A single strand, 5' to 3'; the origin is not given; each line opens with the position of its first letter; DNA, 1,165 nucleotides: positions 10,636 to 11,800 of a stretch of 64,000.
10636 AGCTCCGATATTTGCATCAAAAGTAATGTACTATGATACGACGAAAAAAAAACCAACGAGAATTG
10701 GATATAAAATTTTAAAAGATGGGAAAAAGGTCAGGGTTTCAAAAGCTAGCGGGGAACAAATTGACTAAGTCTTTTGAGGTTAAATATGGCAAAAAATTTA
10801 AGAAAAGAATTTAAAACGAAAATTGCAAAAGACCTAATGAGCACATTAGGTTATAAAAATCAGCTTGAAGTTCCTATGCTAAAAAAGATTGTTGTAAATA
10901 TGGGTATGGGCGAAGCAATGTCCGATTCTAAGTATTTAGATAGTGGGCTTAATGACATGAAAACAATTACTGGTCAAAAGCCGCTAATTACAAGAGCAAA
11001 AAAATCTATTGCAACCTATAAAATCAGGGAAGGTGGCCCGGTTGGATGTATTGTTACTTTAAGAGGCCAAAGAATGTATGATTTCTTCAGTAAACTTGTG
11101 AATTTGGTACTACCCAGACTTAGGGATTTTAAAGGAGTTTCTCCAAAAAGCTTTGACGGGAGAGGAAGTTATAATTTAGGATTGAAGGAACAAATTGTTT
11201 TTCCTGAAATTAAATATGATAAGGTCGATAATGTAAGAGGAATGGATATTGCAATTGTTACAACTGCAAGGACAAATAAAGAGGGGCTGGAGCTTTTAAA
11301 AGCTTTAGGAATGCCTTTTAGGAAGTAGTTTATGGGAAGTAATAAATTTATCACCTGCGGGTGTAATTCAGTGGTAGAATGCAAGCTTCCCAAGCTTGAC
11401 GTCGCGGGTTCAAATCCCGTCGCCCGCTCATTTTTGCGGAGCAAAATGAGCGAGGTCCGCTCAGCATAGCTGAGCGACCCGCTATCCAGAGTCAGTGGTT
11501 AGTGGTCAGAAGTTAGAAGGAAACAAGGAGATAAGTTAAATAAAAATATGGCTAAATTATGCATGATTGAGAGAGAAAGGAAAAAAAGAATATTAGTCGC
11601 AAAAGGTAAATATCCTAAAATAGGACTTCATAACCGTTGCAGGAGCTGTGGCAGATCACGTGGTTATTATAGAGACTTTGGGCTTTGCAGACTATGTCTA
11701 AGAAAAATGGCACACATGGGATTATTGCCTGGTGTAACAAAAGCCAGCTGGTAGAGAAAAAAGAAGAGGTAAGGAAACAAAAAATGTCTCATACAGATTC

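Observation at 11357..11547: tRNA-Gly(CCC) and two GC-rich hairpins embedded inside the spc ribosomal-protein operon (rplE/rpsZ spacer)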

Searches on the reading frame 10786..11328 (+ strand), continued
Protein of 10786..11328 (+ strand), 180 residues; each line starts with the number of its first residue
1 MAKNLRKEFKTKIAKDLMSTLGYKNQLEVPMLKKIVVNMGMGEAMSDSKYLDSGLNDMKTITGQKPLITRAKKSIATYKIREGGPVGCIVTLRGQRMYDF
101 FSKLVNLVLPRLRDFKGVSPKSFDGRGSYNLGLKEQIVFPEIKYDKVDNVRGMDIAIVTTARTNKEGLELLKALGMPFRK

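Call 28: find_encoding_contigs(protein=P0054, flank=1500, max_places=2)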
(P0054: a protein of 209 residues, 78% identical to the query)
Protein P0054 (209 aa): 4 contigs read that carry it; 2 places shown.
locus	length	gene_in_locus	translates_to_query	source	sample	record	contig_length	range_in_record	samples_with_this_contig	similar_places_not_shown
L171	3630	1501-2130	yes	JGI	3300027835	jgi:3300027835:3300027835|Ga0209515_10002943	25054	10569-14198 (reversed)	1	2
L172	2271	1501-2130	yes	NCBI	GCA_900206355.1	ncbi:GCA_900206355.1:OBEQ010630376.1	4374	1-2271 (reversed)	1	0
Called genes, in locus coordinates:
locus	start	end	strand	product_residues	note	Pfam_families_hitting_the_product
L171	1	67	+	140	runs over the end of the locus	PF00252:Ribosomal_L16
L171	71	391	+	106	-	PF00831:Ribosomal_L29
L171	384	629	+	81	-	PF00366:Ribosomal_S17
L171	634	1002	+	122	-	PF00238:Ribosomal_L14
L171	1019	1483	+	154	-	PF00467:KOW, PF17136:ribosomal_L24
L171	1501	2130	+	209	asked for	PF00281:Ribosomal_L5, PF00673:Ribosomal_L5_C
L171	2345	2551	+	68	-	PF00253:Ribosomal_S14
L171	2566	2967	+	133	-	PF00410:Ribosomal_S8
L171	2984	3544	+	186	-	PF00347:Ribosomal_L6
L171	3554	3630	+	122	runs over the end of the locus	PF00861:Ribosomal_L18p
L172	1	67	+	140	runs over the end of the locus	PF00252:Ribosomal_L16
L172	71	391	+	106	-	PF00831:Ribosomal_L29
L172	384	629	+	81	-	PF00366:Ribosomal_S17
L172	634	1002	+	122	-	PF00238:Ribosomal_L14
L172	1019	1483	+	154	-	PF00467:KOW, PF17136:ribosomal_L24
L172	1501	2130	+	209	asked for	PF00281:Ribosomal_L5, PF00673:Ribosomal_L5_C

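Call 29: find_encoding_contigs(protein=P0067, flank=1500, max_places=2)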
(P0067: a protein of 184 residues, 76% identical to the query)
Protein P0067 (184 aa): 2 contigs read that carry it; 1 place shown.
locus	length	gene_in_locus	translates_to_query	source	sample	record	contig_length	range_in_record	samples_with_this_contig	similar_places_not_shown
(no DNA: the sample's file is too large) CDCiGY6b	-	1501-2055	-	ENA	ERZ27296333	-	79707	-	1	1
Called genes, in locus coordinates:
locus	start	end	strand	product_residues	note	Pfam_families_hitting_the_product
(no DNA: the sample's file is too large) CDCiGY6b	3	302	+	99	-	PF00831:Ribosomal_L29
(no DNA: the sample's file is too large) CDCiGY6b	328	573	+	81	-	PF00366:Ribosomal_S17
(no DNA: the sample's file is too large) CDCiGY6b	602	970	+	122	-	PF00238:Ribosomal_L14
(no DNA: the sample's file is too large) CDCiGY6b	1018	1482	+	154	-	PF00467:KOW, PF17136:ribosomal_L24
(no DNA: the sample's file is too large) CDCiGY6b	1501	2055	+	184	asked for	PF00281:Ribosomal_L5, PF00673:Ribosomal_L5_C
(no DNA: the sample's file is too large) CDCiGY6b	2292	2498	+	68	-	PF00253:Ribosomal_S14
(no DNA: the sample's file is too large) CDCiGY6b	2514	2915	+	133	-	PF00410:Ribosomal_S8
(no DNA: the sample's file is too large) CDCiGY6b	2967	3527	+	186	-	PF00347:Ribosomal_L6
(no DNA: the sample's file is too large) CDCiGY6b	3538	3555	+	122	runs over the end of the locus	PF00861:Ribosomal_L18p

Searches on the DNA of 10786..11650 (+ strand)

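Call 34: search_rna_families(source=window, start=11250, end=11650, threshold=evalue, max_evalue=10)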
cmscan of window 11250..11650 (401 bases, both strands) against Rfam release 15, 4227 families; matches with E-value up to 10: 2.
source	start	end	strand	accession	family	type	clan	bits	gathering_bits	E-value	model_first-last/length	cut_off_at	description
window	11357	11428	+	RF00005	tRNA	Gene; tRNA;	CL00001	67.7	29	8.2e-15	1-71/71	no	tRNA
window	11381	11429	-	RF04354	Plastid-ycf2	Cis-reg;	-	18.2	65.7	0.37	1-75/75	no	Plastid-ycf2 5UTR RNA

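Call 56: search_rna_families(sources=[L052, L165, L082, L004, L083, L084, L002, L005], threshold=gathering)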
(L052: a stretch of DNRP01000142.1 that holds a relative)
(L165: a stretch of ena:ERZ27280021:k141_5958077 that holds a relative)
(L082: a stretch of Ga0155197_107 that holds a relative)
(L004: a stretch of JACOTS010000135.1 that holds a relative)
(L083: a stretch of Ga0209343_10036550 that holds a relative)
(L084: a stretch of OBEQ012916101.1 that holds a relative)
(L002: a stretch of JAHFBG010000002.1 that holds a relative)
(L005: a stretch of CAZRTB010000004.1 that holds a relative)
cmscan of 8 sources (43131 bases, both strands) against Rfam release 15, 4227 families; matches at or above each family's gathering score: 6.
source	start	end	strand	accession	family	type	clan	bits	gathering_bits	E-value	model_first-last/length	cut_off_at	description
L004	2892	2963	+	RF00005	tRNA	Gene; tRNA;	CL00001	69.1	29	3.7e-13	1-71/71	no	tRNA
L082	3125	3196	+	RF00005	tRNA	Gene; tRNA;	CL00001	67.8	29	8.6e-13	1-71/71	no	tRNA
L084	1457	1528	+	RF00005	tRNA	Gene; tRNA;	CL00001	67.8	29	8.6e-13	1-71/71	no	tRNA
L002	3553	3624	+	RF00005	tRNA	Gene; tRNA;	CL00001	67.8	29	8.6e-13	1-71/71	no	tRNA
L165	1565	1636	+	RF00005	tRNA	Gene; tRNA;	CL00001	66.5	29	1.9e-12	1-71/71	no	tRNA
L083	3138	3209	+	RF00005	tRNA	Gene; tRNA;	CL00001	65.6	29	3.4e-12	1-71/71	no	tRNA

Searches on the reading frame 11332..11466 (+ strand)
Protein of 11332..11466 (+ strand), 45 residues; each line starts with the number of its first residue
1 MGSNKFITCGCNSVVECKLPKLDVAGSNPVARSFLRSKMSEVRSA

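Call 40: find_homologous_proteins(query=window:11332-11466:+, max_evalue=1)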
Query window:11332-11466:+ (45 aa): 18 proteins with E <= 1 among 18 candidates.
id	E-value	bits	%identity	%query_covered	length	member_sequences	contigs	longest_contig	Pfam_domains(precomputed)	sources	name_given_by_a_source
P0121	2.1e-9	54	93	62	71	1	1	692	-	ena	-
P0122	4.1e-9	53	70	80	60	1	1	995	-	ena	-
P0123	1.6e-8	51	76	73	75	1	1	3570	-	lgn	-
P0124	3.1e-8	50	86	62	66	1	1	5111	-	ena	-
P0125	2.0e-7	48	88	58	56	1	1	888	-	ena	-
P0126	2.2e-7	48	89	60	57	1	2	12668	-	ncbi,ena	-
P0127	2.5e-7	47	92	58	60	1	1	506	-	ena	-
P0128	8.6e-7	46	92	56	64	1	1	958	-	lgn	-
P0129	1.9e-6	45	77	69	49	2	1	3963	-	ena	-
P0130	1.9e-4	39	84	56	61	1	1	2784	-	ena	-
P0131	2.6e-4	38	69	71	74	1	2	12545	-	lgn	-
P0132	6.1e-4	37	66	64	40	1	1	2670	-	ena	-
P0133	7.5e-4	37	83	53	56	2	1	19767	-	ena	-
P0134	9.6e-4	36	80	56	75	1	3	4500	-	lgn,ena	-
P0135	1.8e-3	36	63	71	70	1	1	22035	-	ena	-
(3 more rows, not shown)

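Call 42: find_encoding_contigs(protein=P0124, flank=1500, max_places=2)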
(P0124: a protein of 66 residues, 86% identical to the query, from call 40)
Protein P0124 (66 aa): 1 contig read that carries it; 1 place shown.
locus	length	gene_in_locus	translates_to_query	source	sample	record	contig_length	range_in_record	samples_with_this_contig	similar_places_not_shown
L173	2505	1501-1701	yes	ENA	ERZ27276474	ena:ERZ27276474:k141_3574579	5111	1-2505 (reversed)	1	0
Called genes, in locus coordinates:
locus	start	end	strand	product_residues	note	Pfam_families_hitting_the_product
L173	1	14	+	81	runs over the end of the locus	PF00366:Ribosomal_S17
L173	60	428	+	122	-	PF00238:Ribosomal_L14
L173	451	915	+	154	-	PF00467:KOW, PF17136:ribosomal_L24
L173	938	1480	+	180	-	PF00281:Ribosomal_L5, PF00673:Ribosomal_L5_C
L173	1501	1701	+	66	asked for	-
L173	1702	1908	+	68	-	PF00253:Ribosomal_S14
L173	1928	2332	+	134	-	PF00410:Ribosomal_S8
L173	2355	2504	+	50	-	?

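Call 43: find_encoding_contigs(protein=P0122, flank=1500, max_places=2)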
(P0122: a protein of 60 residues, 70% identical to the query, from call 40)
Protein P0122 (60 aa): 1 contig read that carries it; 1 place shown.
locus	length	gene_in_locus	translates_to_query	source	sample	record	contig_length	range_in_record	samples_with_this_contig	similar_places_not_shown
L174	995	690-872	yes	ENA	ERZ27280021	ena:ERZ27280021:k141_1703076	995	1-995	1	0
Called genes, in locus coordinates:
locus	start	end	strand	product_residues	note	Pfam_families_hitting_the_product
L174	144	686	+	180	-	PF00281:Ribosomal_L5, PF00673:Ribosomal_L5_C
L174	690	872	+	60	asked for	-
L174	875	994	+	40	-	?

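Call 44: find_encoding_contigs(protein=P0121, flank=1500, max_places=2)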
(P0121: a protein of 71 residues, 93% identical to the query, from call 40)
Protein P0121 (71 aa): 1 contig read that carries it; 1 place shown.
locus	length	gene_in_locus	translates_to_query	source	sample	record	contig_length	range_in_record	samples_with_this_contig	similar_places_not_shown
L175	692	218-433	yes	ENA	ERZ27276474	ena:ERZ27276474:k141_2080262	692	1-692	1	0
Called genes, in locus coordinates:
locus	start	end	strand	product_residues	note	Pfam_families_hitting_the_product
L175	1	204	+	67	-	?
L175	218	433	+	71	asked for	-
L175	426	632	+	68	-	PF00253:Ribosomal_S14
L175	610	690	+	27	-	?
